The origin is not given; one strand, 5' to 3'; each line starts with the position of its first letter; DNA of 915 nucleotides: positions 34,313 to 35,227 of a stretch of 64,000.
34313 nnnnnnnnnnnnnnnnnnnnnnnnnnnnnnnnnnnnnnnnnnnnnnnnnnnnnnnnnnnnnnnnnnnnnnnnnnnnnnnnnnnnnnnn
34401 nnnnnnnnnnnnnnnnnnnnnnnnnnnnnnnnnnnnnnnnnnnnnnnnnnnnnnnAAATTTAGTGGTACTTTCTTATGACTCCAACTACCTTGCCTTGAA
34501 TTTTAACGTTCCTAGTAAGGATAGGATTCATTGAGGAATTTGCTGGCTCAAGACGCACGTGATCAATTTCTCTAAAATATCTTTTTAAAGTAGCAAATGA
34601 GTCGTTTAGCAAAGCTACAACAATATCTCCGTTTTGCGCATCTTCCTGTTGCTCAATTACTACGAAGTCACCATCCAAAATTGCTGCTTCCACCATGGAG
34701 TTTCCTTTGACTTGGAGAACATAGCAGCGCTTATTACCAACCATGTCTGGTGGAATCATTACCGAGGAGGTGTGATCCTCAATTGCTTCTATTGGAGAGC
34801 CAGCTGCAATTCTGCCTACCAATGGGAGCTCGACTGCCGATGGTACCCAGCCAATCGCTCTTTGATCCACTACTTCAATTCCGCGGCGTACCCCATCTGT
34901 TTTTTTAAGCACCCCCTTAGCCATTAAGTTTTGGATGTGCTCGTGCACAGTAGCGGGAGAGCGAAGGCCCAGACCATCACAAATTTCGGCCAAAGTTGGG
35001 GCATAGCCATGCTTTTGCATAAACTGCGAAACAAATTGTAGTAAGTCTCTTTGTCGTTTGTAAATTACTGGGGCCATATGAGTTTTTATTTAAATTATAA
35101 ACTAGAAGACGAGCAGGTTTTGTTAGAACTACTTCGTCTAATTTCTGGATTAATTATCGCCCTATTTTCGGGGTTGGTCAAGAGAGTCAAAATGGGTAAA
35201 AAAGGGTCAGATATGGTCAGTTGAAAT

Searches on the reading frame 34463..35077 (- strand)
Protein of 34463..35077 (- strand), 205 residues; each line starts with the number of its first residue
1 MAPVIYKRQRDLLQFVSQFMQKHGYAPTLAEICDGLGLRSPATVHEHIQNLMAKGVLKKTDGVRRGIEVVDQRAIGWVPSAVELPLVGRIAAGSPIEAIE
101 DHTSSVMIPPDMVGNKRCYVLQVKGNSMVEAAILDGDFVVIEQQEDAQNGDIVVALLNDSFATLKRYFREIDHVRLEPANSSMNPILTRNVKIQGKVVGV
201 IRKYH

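Call 14: find_homologous_proteins(query=window:34463-35077:-)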
Query window:34463-35077:- (205 aa): 7895 proteins with E <= 0.001 among 8000 candidates; the best 120 are listed.
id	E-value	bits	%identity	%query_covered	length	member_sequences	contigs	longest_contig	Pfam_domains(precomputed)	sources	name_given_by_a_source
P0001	5.3e-117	407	100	91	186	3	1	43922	PF00717.29,PF01726.23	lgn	-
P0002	8.3e-117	406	88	100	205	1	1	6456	PF00717.29,PF01726.23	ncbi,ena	-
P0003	4.4e-116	404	88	100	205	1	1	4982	PF00717.29,PF01726.23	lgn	-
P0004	1.5e-115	402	86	100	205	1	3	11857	PF00717.29,PF01726.23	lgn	-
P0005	1.6e-115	402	85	100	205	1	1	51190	PF00717.29,PF01726.23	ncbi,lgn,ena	-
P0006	1.7e-115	402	86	100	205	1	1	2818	PF00717.29,PF01726.23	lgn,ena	-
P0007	4.4e-115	400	86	100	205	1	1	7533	PF00717.29,PF01726.23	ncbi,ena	-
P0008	4.9e-115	400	86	100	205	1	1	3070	PF00717.29,PF01726.23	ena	-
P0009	7.4e-115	400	86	100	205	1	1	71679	PF00717.29,PF01726.23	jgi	-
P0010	1.1e-114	399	86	100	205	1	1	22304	PF00717.29,PF01726.23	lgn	-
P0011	1.1e-114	399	86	100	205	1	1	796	PF00717.29,PF01726.23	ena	-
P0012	1.5e-114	399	85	100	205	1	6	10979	PF00717.29,PF01726.23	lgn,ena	-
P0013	1.9e-114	398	86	100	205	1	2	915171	PF00717.29,PF01726.23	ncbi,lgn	-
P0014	2.0e-114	398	85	100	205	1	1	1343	PF00717.29,PF01726.23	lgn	-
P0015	3.9e-114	397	86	100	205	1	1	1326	PF00717.29,PF01726.23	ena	-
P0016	1.0e-113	396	85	100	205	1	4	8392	PF00717.29,PF01726.23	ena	-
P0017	1.4e-113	395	85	100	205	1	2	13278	PF00717.29,PF01726.23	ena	-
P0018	1.4e-113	395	85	100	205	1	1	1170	PF00717.29,PF01726.23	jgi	-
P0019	1.9e-113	395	84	100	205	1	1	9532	PF00717.29,PF01726.23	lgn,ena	-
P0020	2.7e-113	395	83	100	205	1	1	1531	PF00717.29,PF01726.23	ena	-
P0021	2.8e-113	394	85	100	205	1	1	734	PF00717.29,PF01726.23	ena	-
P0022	3.8e-113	394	85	100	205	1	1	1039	PF00717.29,PF01726.23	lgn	-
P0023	3.8e-113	394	85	100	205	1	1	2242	PF00717.29,PF01726.23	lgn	-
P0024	1.1e-112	393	83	100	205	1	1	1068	PF00717.29,PF01726.23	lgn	-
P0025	1.4e-112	392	85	100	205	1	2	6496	PF00717.29,PF01726.23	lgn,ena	-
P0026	2.0e-112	392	83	100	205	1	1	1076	PF00717.29,PF01726.23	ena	-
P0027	4.7e-112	390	83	100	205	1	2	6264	PF00717.29,PF01726.23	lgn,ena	-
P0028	5.4e-112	390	82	100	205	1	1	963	PF00717.29,PF01726.23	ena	-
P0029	1.2e-111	389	82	100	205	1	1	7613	PF00717.29,PF01726.23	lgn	-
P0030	2.7e-111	388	82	100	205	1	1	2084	PF00717.29,PF01726.23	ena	-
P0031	5.2e-111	387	82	100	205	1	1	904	PF00717.29,PF01726.23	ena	-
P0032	1.2e-105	370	77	100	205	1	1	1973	PF00717.29,PF01726.23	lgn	-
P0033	1.6e-105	369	77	100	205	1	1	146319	PF00717.29,PF01726.23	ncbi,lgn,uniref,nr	ncbi:MAG: repressor LexA [Candidatus Woykebacteria bacterium RBG_13_40_15]|uniref:LexA repressor n=1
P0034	7.4e-105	367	77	100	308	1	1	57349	PF00717.29,PF01726.23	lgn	-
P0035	1.5e-104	366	76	100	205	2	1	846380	PF00717.29,PF01726.23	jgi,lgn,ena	-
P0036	1.9e-104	366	79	100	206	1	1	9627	PF00717.29,PF01726.23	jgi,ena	-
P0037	2.3e-104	365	75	100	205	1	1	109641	PF00717.29,PF01726.23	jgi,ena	-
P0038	2.5e-104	365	76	100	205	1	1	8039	PF00717.29,PF01726.23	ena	-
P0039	4.2e-104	365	77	100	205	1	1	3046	PF00717.29,PF01726.23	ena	-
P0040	4.4e-104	364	74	100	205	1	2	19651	PF00717.29,PF01726.23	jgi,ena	jgi:repressor LexA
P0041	1.4e-103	363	77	100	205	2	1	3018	PF00717.29,PF01726.23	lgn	-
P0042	3.5e-103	362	76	100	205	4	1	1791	PF00717.29,PF01726.23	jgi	-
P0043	3.7e-103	361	77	100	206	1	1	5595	PF00717.29,PF01726.23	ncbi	-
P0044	5.7e-103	361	75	100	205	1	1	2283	PF00717.29,PF01726.23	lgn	-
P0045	6.1e-103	361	77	100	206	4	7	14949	PF00717.29,PF01726.23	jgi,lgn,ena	-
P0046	7.6e-103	360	77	100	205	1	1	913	PF00717.29,PF01726.23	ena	-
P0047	8.7e-103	360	85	91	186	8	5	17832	PF00717.29,PF01726.23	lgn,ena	-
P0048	1.2e-102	360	76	100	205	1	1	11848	PF00717.29,PF01726.23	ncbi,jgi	jgi:repressor LexA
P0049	1.6e-102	359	75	100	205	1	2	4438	PF00717.29,PF01726.23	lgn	-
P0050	2.0e-102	359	76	100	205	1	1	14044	PF00717.29,PF01726.23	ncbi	ncbi:MAG TPA: transcriptional repressor LexA [Candidatus Nanoarchaeia archaeon]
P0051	2.4e-102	359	77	100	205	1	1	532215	PF00717.29,PF01726.23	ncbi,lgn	ncbi:MAG: transcriptional repressor LexA [Candidatus Woykebacteria bacterium]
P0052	2.8e-102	359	77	100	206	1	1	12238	PF00717.29,PF01726.23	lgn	-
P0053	5.2e-102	358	73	100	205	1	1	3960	PF00717.29,PF01726.23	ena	-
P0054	1.0e-101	357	72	100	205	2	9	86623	PF00717.29,PF01726.23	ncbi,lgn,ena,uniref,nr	ncbi:MAG: repressor LexA [Candidatus Woykebacteria bacterium GWB1_45_5]|uniref:LexA repressor n=1 Ta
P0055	1.3e-101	356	72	100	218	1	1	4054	PF00717.29,PF01726.23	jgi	-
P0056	1.3e-101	356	75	100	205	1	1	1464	PF00717.29,PF01726.23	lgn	-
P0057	1.4e-101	356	84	91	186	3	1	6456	PF00717.29,PF01726.23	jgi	-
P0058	1.8e-101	356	74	100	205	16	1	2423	PF00717.29,PF01726.23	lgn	-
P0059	1.9e-101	356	75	100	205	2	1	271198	PF00717.29,PF01726.23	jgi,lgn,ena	-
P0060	2.0e-101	356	77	100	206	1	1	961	PF00717.29,PF01726.23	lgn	-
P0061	2.7e-101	355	73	100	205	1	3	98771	PF00717.29,PF01726.23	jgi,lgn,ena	-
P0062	2.8e-101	355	74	100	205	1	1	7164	PF00717.29,PF01726.23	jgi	jgi:repressor LexA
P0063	5.0e-101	354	76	100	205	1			PF00717.29,PF01726.23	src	-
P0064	5.0e-101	354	73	100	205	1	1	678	PF00717.29,PF01726.23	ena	-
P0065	5.2e-101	354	74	100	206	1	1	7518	PF00717.29,PF01726.23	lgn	-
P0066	7.0e-101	354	74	100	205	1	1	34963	PF00717.29,PF01726.23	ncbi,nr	ncbi:MAG: transcriptional repressor LexA [bacterium]|nr:transcriptional repressor LexA [bacterium]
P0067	9.5e-101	354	75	100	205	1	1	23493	PF00717.29,PF01726.23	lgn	-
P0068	1.3e-100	353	74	100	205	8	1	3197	PF00717.29,PF01726.23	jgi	-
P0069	2.1e-100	352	76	100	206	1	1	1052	PF00717.29,PF01726.23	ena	-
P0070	4.0e-100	352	73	100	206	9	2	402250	PF00717.29,PF01726.23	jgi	-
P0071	4.2e-100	351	73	100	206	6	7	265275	PF00717.29,PF01726.23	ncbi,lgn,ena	-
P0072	8.3e-100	351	73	100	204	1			PF00717.29,PF01726.23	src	-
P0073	9.2e-100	350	75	100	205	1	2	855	PF00717.29,PF01726.23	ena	-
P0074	1.4e-99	350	74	100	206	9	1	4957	PF00717.29,PF01726.23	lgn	-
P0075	1.6e-99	350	73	100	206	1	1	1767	PF00717.29,PF01726.23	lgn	-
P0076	1.6e-99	350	73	100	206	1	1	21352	PF00717.29,PF01726.23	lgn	-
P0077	1.6e-99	350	73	100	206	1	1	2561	PF00717.29,PF01726.23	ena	-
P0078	2.4e-99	349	75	100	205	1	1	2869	PF00717.29,PF01726.23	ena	-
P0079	2.5e-99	349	73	100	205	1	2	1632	PF00717.29,PF01726.23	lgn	-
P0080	2.8e-99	349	72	100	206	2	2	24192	PF00717.29,PF01726.23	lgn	-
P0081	3.3e-99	349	75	100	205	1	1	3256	PF00717.29,PF01726.23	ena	-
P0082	3.3e-99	349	75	100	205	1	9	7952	PF00717.29,PF01726.23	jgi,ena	-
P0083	3.4e-99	348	72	100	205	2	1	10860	PF00717.29,PF01726.23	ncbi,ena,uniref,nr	ncbi:MAG: repressor LexA [Candidatus Woykebacteria bacterium RBG_16_43_9]|uniref:LexA repressor n=1 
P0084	4.3e-99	348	74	100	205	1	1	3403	PF00717.29,PF01726.23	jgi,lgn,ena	-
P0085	4.6e-99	348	72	100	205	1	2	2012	PF00717.29,PF01726.23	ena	-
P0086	4.7e-99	348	72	100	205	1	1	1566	PF00717.29,PF01726.23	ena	-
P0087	6.4e-99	348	75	100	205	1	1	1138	PF00717.29,PF01726.23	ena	-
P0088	6.4e-99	348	72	100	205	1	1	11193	PF00717.29,PF01726.23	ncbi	-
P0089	6.4e-99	348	72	100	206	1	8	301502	PF00717.29,PF01726.23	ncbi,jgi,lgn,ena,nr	ncbi:MAG TPA: transcriptional repressor LexA [Candidatus Nanoarchaeia archaeon]|nr:LexA repressor [u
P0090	6.4e-99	348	72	100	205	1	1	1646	PF00717.29,PF01726.23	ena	-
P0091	1.2e-98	347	72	100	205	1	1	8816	PF00717.29,PF01726.23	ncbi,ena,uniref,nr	ncbi:MAG: repressor LexA [Candidatus Woykebacteria bacterium RBG_19FT_COMBO_43_10]|uniref:LexA repre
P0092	1.2e-98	347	73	100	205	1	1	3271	PF00717.29,PF01726.23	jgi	-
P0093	1.2e-98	347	74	100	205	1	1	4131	PF00717.29,PF01726.23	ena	-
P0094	1.5e-98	346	72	100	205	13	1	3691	PF00717.29,PF01726.23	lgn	-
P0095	1.5e-98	346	72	100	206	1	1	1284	PF00717.29,PF01726.23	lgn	-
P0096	1.6e-98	346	81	91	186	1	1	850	PF00717.29,PF01726.23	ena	-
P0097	1.7e-98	346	72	100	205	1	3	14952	PF00717.29,PF01726.23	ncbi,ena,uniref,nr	ncbi:MAG: repressor LexA [Candidatus Woykebacteria bacterium RBG_16_44_10]|uniref:LexA repressor n=1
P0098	1.7e-98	346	74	100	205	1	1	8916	PF00717.29,PF01726.23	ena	-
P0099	1.7e-98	346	74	100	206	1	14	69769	PF00717.29,PF01726.23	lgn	-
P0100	1.9e-98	346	75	100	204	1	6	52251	PF00717.29,PF01726.23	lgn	-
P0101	2.1e-98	346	72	100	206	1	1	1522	PF00717.29,PF01726.23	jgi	jgi:repressor LexA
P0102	2.3e-98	346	74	100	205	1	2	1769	PF00717.29,PF01726.23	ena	-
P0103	2.3e-98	346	74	100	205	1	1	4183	PF00717.29,PF01726.23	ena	-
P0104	3.2e-98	345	74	100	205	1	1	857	PF00717.29,PF01726.23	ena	-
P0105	4.4e-98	345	71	100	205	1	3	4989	PF00717.29,PF01726.23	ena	-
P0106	6.0e-98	344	71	100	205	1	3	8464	PF00717.29,PF01726.23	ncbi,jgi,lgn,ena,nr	ncbi:transcriptional repressor LexA [Patescibacteria group bacterium]|nr:transcriptional repressor L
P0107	8.5e-98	344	74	100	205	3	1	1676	PF00717.29,PF01726.23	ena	-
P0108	9.9e-98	344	71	100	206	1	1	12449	PF00717.29,PF01726.23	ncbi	-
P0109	1.1e-97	344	72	100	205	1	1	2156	PF00717.29,PF01726.23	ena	-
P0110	1.2e-97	343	75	100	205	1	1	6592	PF00717.29,PF01726.23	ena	-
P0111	1.2e-97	343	74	95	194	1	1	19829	PF00717.29,PF01726.23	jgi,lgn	-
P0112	1.3e-97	343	73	100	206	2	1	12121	PF00717.29,PF01726.23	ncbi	-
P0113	1.7e-97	343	74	95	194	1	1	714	PF00717.29,PF01726.23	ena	-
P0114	1.9e-97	343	72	100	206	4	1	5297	PF00717.29,PF01726.23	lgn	-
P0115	2.4e-97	342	73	95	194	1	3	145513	PF00717.29,PF01726.23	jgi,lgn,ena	jgi:repressor LexA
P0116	3.1e-97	342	74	100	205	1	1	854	PF00717.29,PF01726.23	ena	-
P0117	1.1e-96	340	72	100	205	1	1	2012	PF00717.29,PF01726.23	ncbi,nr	ncbi:transcriptional repressor LexA [bacterium]|nr:transcriptional repressor LexA [bacterium]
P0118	1.9e-96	340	87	84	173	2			PF00717.29,PF01726.23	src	-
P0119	2.8e-96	339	70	100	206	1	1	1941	PF00717.29,PF01726.23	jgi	jgi:repressor LexA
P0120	6.7e-96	338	70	100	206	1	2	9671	PF00717.29,PF01726.23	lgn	-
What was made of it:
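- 34460..35077 (-): lexA (205 aa), transcribed divergently from the RNA gene. Homologues carry PF01726 and PF00717 and are named LexA, Candidatus Woykebacteria (call 14).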

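Call 16: find_encoding_contigs(protein=P0013, flank=4000, max_places=2)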
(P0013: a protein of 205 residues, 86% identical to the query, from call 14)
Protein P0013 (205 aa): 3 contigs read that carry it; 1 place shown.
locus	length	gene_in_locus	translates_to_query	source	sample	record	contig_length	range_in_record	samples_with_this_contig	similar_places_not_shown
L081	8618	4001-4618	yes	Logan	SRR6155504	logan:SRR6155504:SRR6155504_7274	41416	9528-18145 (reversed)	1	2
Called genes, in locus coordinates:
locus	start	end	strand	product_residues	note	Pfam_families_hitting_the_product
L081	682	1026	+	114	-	-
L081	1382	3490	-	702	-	PF00270:DEAD (faint), PF04851:ResIII, PF13604:AAA_30 (faint), PF17757:UvrB_inter, PF27431:UvrB_3rd, PF00271:Helicase_C, PF12344:UvrB, PF02151:UVR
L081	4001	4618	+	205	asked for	PF01726:LexA_DNA_bind, PF00717:Peptidase_S24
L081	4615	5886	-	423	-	PF01566:Nramp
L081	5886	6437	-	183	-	PF09335:VTT_dom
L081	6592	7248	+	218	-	PF00590:TP_methylase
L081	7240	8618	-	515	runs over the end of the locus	PF01676:Metalloenzyme, PF06415:iPGM_N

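Call 17: find_encoding_contigs(protein=P0033, flank=4000, max_places=2)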
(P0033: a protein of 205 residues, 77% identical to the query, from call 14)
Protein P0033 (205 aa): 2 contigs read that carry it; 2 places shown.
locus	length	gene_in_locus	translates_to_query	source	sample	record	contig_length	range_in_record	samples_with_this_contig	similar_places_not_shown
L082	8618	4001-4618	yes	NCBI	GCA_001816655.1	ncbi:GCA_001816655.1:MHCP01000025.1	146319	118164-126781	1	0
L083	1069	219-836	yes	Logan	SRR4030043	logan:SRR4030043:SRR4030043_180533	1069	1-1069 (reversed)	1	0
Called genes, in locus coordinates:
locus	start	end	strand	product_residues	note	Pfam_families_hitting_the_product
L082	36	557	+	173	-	-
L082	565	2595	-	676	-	PF00270:DEAD (faint), PF04851:ResIII, PF17757:UvrB_inter, PF27431:UvrB_3rd, PF00271:Helicase_C, PF12344:UvrB, PF02151:UVR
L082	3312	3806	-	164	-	-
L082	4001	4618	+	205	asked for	PF01726:LexA_DNA_bind, PF00717:Peptidase_S24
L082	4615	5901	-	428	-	PF01566:Nramp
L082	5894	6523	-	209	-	PF09335:VTT_dom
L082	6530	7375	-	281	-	PF02775:TPP_enzyme_C, PF12367:PFO_beta_C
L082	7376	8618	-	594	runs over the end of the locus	PF01558:POR, PF01855:POR_N, PF02780:Transketolase_C (faint), PF17147:PFOR_II (weak)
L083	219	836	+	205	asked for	PF01726:LexA_DNA_bind, PF00717:Peptidase_S24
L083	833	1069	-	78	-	?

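Call 18: find_encoding_contigs(protein=P0035, flank=4000, max_places=2)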
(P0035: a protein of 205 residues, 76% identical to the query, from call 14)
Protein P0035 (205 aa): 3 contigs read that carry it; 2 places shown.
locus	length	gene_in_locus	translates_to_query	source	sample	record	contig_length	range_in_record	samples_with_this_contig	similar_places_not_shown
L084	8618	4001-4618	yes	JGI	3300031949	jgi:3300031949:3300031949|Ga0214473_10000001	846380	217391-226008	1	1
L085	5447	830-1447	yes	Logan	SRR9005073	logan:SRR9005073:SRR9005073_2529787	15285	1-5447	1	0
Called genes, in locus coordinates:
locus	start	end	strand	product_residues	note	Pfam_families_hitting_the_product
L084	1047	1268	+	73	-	-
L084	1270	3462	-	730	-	PF00270:DEAD (faint), PF04851:ResIII, PF17757:UvrB_inter, PF27431:UvrB_3rd, PF00271:Helicase_C, PF12344:UvrB, PF02151:UVR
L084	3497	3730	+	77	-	-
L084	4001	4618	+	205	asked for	PF01726:LexA_DNA_bind, PF00717:Peptidase_S24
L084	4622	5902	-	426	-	PF01566:Nramp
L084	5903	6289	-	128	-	PF00072:Response_reg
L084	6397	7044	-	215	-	PF09335:VTT_dom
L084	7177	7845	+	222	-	PF00590:TP_methylase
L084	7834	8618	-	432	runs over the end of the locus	PF06415:iPGM_N, PF01676:Metalloenzyme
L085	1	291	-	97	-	?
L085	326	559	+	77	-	-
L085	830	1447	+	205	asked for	PF01726:LexA_DNA_bind, PF00717:Peptidase_S24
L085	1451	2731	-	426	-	PF01566:Nramp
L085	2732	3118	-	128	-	PF00072:Response_reg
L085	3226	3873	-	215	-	PF09335:VTT_dom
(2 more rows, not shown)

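Call 24: find_related_loci(query=window:34463-35077:-, collection=metagenome_contigs, flank=2500)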
Query window:34463-35077:- (205 aa) in metagenome_contigs; peptide patterns used: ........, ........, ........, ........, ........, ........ (x = any residue, [..] = any of these).
215 stretches matched a pattern; 147 encode a relative of the query (tblastn E <= 1e-3); the best 80 are kept; 80 distinct loci.
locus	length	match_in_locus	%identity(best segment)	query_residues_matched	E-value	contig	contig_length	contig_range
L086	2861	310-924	88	1-205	2e-130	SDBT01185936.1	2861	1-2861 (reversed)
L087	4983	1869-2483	85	1-205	5e-124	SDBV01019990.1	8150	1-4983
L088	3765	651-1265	86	1-205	1e-124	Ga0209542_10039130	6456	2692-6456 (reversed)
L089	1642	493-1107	86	1-205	1e-132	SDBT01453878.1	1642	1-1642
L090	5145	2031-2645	77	1-205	4e-114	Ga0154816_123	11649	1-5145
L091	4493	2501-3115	77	1-205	2e-114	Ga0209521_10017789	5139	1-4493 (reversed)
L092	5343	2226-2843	79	1-205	7e-113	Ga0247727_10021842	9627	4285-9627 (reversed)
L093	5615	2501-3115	73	1-205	4e-109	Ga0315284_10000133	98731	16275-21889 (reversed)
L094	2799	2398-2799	88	1-134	3e-82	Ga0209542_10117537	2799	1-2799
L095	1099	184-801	59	1-205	3e-86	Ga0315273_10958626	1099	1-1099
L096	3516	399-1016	57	1-205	7e-79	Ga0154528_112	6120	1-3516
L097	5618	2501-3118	57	1-205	7e-79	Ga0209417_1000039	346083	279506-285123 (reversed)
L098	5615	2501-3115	58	1-205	5e-78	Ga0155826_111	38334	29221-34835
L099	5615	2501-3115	58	1-205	5e-78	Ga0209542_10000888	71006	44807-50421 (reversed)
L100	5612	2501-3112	56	1-204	2e-76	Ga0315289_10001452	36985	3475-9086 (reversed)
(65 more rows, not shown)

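Call 26: find_encoding_contigs(protein=P0005, flank=3000, max_places=3)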
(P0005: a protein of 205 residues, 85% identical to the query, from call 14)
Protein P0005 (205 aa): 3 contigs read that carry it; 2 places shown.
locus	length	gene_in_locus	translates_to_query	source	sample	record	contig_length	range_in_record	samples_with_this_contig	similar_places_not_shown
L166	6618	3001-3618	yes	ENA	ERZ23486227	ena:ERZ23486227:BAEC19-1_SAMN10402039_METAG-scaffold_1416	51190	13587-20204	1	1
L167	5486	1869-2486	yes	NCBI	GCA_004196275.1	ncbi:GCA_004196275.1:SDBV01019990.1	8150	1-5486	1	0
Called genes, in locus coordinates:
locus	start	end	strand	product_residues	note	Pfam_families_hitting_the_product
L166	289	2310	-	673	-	PF00270:DEAD (faint), PF04851:ResIII, PF17757:UvrB_inter, PF27431:UvrB_3rd, PF00271:Helicase_C, PF12344:UvrB, PF02151:UVR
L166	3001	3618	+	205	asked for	PF01726:LexA_DNA_bind, PF00717:Peptidase_S24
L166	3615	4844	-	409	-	PF01566:Nramp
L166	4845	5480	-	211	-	PF09335:VTT_dom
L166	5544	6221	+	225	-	PF00590:TP_methylase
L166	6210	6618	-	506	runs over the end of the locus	PF01676:Metalloenzyme, PF06415:iPGM_N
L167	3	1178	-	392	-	?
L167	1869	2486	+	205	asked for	PF01726:LexA_DNA_bind, PF00717:Peptidase_S24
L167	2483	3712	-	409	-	PF01566:Nramp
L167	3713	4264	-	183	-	PF09335:VTT_dom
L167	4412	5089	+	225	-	PF00590:TP_methylase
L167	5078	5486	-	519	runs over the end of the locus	PF01676:Metalloenzyme, PF06415:iPGM_N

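Call 27: find_encoding_contigs(protein=P0009, flank=3000, max_places=3)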
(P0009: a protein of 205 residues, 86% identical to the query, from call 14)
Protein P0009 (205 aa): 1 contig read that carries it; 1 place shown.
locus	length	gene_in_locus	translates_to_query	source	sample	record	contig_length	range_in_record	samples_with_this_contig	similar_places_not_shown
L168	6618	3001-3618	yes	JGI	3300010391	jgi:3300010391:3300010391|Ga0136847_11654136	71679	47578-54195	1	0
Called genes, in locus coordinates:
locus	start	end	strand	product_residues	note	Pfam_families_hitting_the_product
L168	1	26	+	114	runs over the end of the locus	-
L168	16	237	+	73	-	-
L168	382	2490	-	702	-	PF00270:DEAD (faint), PF04851:ResIII, PF17757:UvrB_inter, PF27431:UvrB_3rd, PF00271:Helicase_C, PF12344:UvrB, PF02151:UVR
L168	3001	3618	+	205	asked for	PF01726:LexA_DNA_bind, PF00717:Peptidase_S24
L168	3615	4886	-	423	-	PF01566:Nramp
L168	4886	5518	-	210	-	PF09335:VTT_dom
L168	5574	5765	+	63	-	PF00590:TP_methylase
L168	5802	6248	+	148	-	PF00590:TP_methylase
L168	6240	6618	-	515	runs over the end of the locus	PF01676:Metalloenzyme, PF06415:iPGM_N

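Call 28: find_encoding_contigs(protein=P0010, flank=3000, max_places=3)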
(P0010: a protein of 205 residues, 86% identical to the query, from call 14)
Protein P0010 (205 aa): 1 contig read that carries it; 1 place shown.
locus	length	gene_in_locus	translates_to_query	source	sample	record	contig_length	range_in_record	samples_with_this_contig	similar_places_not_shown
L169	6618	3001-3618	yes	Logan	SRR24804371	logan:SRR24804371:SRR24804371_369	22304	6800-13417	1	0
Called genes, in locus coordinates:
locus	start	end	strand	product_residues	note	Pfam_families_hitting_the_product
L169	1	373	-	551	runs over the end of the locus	PF00005:ABC_tran (faint), PF17760:UvrA_inter, PF17755:UvrA_DNA-bind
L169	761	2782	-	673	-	PF00270:DEAD (faint), PF04851:ResIII, PF13604:AAA_30 (faint), PF17757:UvrB_inter, PF27431:UvrB_3rd, PF00271:Helicase_C, PF12344:UvrB, PF02151:UVR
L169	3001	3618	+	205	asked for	PF01726:LexA_DNA_bind, PF00717:Peptidase_S24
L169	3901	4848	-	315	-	PF01566:Nramp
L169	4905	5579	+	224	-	PF00590:TP_methylase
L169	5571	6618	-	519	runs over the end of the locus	PF01676:Metalloenzyme, PF06415:iPGM_N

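Call 29: find_encoding_contigs(protein=P0004, flank=3000, max_places=3)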
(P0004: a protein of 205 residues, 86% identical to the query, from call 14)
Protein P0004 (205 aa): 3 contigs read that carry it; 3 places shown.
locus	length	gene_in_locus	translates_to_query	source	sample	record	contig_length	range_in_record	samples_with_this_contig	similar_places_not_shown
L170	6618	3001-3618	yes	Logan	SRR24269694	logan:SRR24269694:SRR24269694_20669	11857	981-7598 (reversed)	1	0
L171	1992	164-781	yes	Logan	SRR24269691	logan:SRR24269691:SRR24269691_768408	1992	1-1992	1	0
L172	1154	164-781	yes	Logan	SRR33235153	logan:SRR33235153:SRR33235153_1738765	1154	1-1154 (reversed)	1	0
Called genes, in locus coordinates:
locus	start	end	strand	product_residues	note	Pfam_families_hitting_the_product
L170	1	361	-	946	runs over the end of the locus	PF00005:ABC_tran (faint), PF02463:SMC_N (faint), PF03193:RsgA_GTPase (faint), PF13191:AAA_16 (faint), PF13555:AAA_29 (faint), PF20703:nSTAND1 (faint), PF17760:UvrA_inter, PF17755:UvrA_DNA-bind, +1 more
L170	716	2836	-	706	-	PF04851:ResIII, PF00270:DEAD (faint), PF13604:AAA_30 (faint), PF17757:UvrB_inter, PF27431:UvrB_3rd, PF00271:Helicase_C, PF12344:UvrB, PF02151:UVR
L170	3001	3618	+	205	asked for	PF01726:LexA_DNA_bind, PF00717:Peptidase_S24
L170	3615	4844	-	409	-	PF01566:Nramp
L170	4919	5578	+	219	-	PF00590:TP_methylase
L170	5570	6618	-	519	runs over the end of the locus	PF01676:Metalloenzyme, PF06415:iPGM_N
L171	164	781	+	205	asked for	PF01726:LexA_DNA_bind, PF00717:Peptidase_S24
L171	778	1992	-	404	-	?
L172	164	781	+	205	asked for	PF01726:LexA_DNA_bind, PF00717:Peptidase_S24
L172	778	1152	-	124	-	?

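Call 33: find_encoding_contigs(protein=P0012, flank=1500, max_places=4)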
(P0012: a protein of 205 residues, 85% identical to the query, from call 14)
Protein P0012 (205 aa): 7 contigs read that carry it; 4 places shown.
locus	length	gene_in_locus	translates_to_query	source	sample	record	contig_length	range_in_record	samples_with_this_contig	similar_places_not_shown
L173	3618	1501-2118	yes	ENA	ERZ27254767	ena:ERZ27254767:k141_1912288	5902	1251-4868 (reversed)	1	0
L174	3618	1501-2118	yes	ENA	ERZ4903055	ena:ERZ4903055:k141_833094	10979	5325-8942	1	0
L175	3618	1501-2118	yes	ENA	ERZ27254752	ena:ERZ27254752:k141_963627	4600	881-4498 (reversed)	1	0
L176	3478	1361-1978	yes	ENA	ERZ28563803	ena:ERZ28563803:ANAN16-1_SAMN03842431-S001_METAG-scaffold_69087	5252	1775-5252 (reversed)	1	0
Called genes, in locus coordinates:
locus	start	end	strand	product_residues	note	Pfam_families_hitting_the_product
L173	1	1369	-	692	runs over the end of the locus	PF00270:DEAD (faint), PF04851:ResIII, PF13604:AAA_30 (faint), PF17757:UvrB_inter, PF27431:UvrB_3rd, PF00271:Helicase_C, PF12344:UvrB, PF02151:UVR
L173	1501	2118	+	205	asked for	PF01726:LexA_DNA_bind, PF00717:Peptidase_S24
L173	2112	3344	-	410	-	PF01566:Nramp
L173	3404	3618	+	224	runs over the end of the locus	PF00590:TP_methylase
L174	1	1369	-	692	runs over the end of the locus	PF00270:DEAD (faint), PF04851:ResIII, PF13604:AAA_30 (faint), PF17757:UvrB_inter, PF27431:UvrB_3rd, PF00271:Helicase_C, PF12344:UvrB, PF02151:UVR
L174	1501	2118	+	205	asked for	PF01726:LexA_DNA_bind, PF00717:Peptidase_S24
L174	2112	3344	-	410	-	PF01566:Nramp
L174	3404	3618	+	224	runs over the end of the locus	PF00590:TP_methylase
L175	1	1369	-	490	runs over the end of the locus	?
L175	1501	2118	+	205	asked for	PF01726:LexA_DNA_bind, PF00717:Peptidase_S24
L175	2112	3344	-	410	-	PF01566:Nramp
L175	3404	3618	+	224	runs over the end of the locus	PF00590:TP_methylase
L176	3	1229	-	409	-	?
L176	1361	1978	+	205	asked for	PF01726:LexA_DNA_bind, PF00717:Peptidase_S24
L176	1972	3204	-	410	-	PF01566:Nramp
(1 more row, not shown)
